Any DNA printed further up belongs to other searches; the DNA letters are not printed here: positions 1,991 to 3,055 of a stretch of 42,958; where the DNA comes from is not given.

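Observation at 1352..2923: Fusion architecture: unknown 4-TM heme-c domain joined to a complete NqrC module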

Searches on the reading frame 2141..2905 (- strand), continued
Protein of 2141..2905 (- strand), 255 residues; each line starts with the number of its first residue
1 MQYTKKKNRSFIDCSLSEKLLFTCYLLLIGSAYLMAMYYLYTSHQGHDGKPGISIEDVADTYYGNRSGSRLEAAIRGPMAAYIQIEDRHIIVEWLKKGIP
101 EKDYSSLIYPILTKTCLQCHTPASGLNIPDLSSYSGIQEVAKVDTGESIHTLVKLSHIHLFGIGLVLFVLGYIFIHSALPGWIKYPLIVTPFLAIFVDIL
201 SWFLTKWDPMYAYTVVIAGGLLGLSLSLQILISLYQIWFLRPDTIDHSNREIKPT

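Call 47: predict_structure(alignment_id=A3)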
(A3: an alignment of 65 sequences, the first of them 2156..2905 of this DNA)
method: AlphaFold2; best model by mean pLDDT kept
length: 250 residues; sequences in the alignment: 65
mean_pLDDT: 95.1   pTM: 0.86
mean pLDDT of the five models: 95.1, 94.7, 94.6, 94.4, 94.3
residues with pLDDT >= 90: 231; 70-90: 13; 50-70: 3; < 50: 3
segments of 3 or more residues with pLDDT < 50: 1-3
pLDDT, mean of each block of 10 residues (from residue 1): 71 98 98 96 91 96 97 94 97 98 98 97 94 97 97 96 98 98 98 98 98 98 98 98 80
secondary structure, 60 per line:
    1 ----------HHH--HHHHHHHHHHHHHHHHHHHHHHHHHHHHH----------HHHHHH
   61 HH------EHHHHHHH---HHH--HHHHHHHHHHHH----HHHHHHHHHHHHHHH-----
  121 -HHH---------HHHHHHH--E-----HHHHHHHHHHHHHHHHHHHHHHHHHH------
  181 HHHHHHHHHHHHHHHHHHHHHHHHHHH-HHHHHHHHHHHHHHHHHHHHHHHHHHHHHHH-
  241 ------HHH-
elements in order: H16-44 H55-62 H70-76 H85-96 H101-115 H134-140 H149-174 H181-207 H209-239

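Call 50: fold_search(model_id=the predicted structure, library=pdb)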
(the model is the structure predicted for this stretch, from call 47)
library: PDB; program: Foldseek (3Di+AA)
matches with E <= 10: 87; with E <= 0.001: 0
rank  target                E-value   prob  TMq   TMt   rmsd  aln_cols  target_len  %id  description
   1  8r0k_A                1.4e+00  0.13  0.26  0.26  21.2       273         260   14  Cryo-EM structure of the microbial rhodopsin CryoR1 at pH 4.3 in detergent (released 2025-05-14)
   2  2uui                  2.4e+00  0.13  0.18  0.29  20.1       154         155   10  Crystal structure of Human Leukotriene C4 Synthase (released 2007-07-17)
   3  4ons_C                2.8e+00  0.60  0.30  0.35   4.5        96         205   16  Structural and thermodynamic characterization of cadherin-beta-catenin-alpha-catenin complex formation (released 2014-04-09)
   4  6xz3                  2.8e+00  0.38  0.27  0.49   9.7       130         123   10  Crystal structure of TLNRD1 4-helix bundle (released 2020-05-27)
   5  4j7t                  2.9e+00  0.28  0.20  0.32   7.0        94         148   12  Human LTC4 synthase in complex with product analogs - implications for enzyme catalysis (released 2014-01-01)
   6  7jni_B                3.1e+00  0.03  0.16  0.11  24.6       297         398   11  Crystal structure of the angiotensin II type 2 receptoror (AT2R) in complex with EMA401 (released 2022-02-09)
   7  8xyi                  3.3e+00  0.09  0.25  0.22  18.8       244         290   12  Structure of CXCR3 in complex with VUF10661 (Receptor-ligand focused map) (released 2025-02-26)
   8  6su3_A                3.3e+00  0.04  0.19  0.19  24.8       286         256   12  Crystal structure of the 48C12 heliorhodopsin in the violet form at pH 8.8 (released 2019-12-11)
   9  8b6h_DO               3.6e+00  0.02  0.13  0.08  25.9       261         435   14  Cryo-EM structure of cytochrome c oxidase dimer (complex IV) from respiratory supercomplex of Tetrahymena thermophila (released 2023-03-29)
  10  4ntf                  3.8e+00  0.23  0.22  0.36   5.4        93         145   13  Mus Musculus LTC4 synthase in S-hexyl-GSH complex form (released 2015-01-14)
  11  4jc7                  3.8e+00  0.21  0.19  0.29   6.8        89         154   11  Human LTC4 synthase in complex with product analogs - implications for enzyme catalysis (released 2014-01-01)
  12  6r7d_A                3.8e+00  0.09  0.18  0.29  20.1       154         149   10  Crystal structure of LTC4S in complex with AZ13690257 (released 2019-08-28)
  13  6r7d_H                3.8e+00  0.09  0.18  0.29  20.1       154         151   10  Crystal structure of LTC4S in complex with AZ13690257 (released 2019-08-28)
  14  9wfa                  3.8e+00  0.05  0.20  0.20  22.7       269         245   13  Cryo-EM structure of psXR (released 2026-03-18)
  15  8w89_R                4.4e+00  0.05  0.15  0.14  12.9       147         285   12  Cryo-EM structure of the PEA-bound TAAR1-Gs complex (released 2023-11-22)
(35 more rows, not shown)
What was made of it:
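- On Transmembrane di-haem b cytochromes (FdnI/NarI/cyt b561/MsrQ type): Best Foldseek E = 1.4 for a model with pLDDT 95 (calls 47, 50)
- Tried and rejected: Foldseek against the PDB gives nothing (call 50).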

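Call 65: find_related_loci(query=A4, collection=metagenome_contigs, flank=8000)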
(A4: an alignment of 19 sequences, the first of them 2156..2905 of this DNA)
Query A4 (250 aa) in metagenome_contigs; peptide patterns used: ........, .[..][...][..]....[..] (x = any residue, [..] = any of these).
600 stretches matched a pattern (row limit reached: there are more); 566 encode a relative of the query (tblastn E <= 1e-3); the best 80 are kept; 80 distinct loci.
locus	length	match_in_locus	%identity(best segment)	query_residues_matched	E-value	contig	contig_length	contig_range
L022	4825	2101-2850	86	1-250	1e-151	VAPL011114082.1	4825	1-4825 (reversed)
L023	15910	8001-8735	86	1-245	2e-144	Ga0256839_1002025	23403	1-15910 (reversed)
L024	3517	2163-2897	82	1-245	5e-143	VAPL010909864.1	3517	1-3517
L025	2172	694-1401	70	7-242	1e-120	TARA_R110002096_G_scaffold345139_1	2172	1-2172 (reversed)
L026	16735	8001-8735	67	7-249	7e-111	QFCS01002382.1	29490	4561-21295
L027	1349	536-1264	68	7-248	9e-120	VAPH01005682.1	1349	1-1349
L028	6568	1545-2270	65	7-249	4e-108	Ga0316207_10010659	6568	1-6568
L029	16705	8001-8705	69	8-241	4e-108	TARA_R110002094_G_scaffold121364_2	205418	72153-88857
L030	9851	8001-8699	65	9-241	2e-106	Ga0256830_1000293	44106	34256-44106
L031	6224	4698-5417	67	8-244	5e-105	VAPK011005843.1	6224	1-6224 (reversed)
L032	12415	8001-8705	64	7-241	4e-104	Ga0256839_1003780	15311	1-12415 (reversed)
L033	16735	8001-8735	66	7-249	6e-104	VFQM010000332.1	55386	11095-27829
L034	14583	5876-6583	64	7-242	9e-104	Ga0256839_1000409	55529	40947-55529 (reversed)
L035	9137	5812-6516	64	7-241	2e-103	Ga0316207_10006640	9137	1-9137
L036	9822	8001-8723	62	9-249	3e-102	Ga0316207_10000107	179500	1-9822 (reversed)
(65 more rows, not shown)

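Call 68: search_protein_families(library=ncbifam, proteins=[window:2156-2905:-], max_evalue=1)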
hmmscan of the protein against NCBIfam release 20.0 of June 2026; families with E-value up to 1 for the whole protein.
window:2156-2905:- (250 aa): 1 family
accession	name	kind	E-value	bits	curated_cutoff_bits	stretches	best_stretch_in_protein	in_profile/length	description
NF047812.1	LIC11213_lipo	equivalog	0.13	12.4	100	0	102-142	38-78/118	LIC11213 family lipoprotein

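Call 84: search_protein_families(library=pfam, alignment_id=A3, max_evalue=0.1)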
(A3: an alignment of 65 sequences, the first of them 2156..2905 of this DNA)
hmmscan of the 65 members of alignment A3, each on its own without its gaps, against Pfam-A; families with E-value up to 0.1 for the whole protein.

A. member 1, window:2156-2905:- (250 aa): 1 family
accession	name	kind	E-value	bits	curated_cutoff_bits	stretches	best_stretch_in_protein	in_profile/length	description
PF03189.18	Otopetrin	-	0.0088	15.4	27.8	1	4-45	219-260/434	Otopetrin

B. families by the number of members that match (of 65 scanned): 24 families
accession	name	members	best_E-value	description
PF14376.11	Haem_bd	17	0.0032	Haem-binding domain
PF13442.11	Cytochrome_CBB3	14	0.0038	Cytochrome C oxidase, cbb3-type, subunit III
PF22297.1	PccH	12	7.5e-05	PccH Cytochrome c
PF00034.26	Cytochrom_C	8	0.0043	Cytochrome c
PF09699.15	Paired_CXXCH_1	8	0.0044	Doubled CXXCH motif (Paired_CXXCH_1)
PF03189.18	Otopetrin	2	0.0088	Otopetrin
PF11845.13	Tll0287-like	2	0.013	Tll0287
PF23532.1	Microp_apicomplexa_18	1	0.0025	Apicomplexa microprotein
PF15194.11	TMEM191C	1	0.003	TMEM191C family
PF09925.14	DUF2157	1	0.01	Predicted membrane protein (DUF2157)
PF04246.17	RseC_MucC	1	0.015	Positive regulator of sigma(E), RseC/MucC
PF13301.11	DUF4079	1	0.017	Protein of unknown function (DUF4079)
PF25114.1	AtTam38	1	0.017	AtTam38 family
PF04549.19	CD47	1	0.018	CD47 transmembrane region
PF14300.12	DMP19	1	0.031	DMP19-like protein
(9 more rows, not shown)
